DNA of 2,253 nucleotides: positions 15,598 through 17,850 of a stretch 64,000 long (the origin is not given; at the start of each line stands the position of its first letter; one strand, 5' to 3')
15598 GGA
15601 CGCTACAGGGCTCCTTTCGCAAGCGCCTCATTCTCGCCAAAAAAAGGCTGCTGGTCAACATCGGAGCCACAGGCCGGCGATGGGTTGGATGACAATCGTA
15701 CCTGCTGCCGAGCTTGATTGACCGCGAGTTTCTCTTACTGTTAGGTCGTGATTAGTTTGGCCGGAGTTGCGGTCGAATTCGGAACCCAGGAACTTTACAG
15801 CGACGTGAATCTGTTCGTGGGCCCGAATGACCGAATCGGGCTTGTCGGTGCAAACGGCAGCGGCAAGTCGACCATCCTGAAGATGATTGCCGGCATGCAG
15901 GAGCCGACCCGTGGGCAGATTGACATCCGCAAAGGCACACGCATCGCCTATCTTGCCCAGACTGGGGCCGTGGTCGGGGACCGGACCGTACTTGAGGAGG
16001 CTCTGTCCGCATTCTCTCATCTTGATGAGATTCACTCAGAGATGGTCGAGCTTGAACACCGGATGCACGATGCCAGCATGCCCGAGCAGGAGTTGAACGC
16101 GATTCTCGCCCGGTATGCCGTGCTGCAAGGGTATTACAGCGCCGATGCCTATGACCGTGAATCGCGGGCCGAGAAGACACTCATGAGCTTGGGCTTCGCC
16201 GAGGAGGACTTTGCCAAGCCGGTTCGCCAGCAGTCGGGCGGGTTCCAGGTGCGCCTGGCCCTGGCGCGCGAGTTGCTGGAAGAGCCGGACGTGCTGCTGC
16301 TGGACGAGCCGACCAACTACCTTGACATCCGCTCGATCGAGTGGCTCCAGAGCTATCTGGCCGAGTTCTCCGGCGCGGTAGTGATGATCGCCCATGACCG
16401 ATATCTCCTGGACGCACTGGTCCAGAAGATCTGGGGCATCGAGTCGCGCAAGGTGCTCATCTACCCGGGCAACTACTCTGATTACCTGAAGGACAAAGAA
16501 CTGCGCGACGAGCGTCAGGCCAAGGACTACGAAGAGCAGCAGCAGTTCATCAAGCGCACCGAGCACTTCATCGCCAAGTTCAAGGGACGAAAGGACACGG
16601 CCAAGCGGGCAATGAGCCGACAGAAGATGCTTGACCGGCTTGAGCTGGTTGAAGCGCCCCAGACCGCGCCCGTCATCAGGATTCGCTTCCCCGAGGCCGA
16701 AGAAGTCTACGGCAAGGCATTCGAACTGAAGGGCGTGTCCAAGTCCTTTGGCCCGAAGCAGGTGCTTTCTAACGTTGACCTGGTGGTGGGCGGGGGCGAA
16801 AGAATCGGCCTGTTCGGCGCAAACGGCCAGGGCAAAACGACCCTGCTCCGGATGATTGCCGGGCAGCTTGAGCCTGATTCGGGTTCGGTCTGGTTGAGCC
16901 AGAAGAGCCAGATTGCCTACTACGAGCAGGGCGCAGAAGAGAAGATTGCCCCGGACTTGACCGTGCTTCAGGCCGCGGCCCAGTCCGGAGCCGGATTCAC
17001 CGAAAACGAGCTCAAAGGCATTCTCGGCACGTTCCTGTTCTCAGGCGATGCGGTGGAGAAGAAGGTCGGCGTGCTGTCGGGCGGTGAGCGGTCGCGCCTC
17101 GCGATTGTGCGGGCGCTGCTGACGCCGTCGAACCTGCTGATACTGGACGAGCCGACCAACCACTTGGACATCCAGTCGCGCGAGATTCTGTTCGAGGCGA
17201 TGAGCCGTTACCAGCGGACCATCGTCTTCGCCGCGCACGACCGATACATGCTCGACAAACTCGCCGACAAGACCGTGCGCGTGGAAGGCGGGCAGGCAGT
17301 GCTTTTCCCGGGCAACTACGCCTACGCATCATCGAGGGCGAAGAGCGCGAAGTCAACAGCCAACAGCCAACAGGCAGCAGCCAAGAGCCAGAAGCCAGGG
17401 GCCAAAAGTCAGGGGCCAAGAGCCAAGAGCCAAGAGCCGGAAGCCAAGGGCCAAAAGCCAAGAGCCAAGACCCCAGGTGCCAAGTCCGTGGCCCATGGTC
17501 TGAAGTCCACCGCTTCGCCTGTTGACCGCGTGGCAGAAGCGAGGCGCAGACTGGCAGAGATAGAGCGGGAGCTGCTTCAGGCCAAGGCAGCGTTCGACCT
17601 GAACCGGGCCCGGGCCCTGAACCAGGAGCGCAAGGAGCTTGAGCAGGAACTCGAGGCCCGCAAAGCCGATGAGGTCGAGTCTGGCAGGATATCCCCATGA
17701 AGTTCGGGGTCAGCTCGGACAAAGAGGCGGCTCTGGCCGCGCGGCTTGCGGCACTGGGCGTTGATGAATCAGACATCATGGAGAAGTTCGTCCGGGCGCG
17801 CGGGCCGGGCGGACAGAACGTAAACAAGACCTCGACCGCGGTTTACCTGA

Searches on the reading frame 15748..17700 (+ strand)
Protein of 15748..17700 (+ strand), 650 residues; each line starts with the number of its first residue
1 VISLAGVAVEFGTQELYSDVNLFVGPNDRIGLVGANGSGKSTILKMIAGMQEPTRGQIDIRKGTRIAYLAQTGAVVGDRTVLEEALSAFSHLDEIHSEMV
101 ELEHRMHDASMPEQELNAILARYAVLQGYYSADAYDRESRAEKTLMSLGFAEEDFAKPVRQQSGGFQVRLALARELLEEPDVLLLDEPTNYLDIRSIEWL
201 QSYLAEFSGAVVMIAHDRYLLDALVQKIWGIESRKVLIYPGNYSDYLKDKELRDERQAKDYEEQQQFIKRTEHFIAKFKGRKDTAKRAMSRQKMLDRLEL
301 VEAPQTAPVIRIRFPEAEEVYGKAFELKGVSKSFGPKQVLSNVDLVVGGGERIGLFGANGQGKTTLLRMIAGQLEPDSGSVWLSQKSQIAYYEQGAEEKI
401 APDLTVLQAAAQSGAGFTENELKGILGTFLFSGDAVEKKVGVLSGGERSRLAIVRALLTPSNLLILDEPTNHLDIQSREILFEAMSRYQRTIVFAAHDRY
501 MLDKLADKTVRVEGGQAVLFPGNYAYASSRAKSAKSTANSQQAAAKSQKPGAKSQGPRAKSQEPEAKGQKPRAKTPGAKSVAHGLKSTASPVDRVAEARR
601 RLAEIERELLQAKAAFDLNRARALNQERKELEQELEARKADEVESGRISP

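Call 47: search_protein_families(library=pfam, proteins=[window:15748-17700:+], max_evalue=0.001)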
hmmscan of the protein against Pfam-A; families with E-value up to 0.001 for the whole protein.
window:15748-17700:+ (650 aa): 14 families
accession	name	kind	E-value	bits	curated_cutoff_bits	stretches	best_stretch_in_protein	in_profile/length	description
PF00005.33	ABC_tran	-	4.8e-52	176.6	25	2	340-471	1-137/137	ABC transporter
PF12848.13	ABC_tran_Xtn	-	1.2e-23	83.4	25.9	1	231-310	3-83/85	ABC transporter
PF13304.12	AAA_21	-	9e-13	49.4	27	0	443-503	238-304/304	AAA domain, putative AbiEii toxin, Type IV TA system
PF02463.25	SMC_N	-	1.2e-07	31.8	40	0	279-513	117-212/220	RecF/RecN/SMC N terminal domain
PF13401.12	AAA_22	-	1.3e-05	26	27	0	355-392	10-40/130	AAA domain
PF00006.31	ATP-synt_ab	-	3.1e-05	24.1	29.5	0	347-376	11-40/213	ATP synthase alpha/beta family, nucleotide-binding domain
PF13555.12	AAA_29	-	5.4e-05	23.3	27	0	26-44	21-39/61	P-loop containing region of AAA domain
PF13604.12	AAA_30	-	0.00011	22.4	27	0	31-75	22-58/191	AAA domain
PF03308.22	MeaB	-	0.00015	21.3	23.1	0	14-84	20-89/273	Methylmalonyl Co-A mutase-associated GTPase MeaB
PF13476.12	AAA_23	-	0.00017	22.7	27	0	32-47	24-39/201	AAA domain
PF00004.35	AAA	-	0.00023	22.1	21.2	0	355-375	3-23/131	ATPase family associated with various cellular activities (AAA)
PF25199.1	nSTAND_NTPase5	-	0.00035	20.9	34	0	353-386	44-79/145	Novel STAND NTPase 5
PF13175.12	AAA_15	-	0.00043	20.4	32.1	0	32-51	28-47/374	AAA ATPase domain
PF05729.18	NACHT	-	0.00061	20.1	26.7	0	355-373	5-23/167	NACHT domain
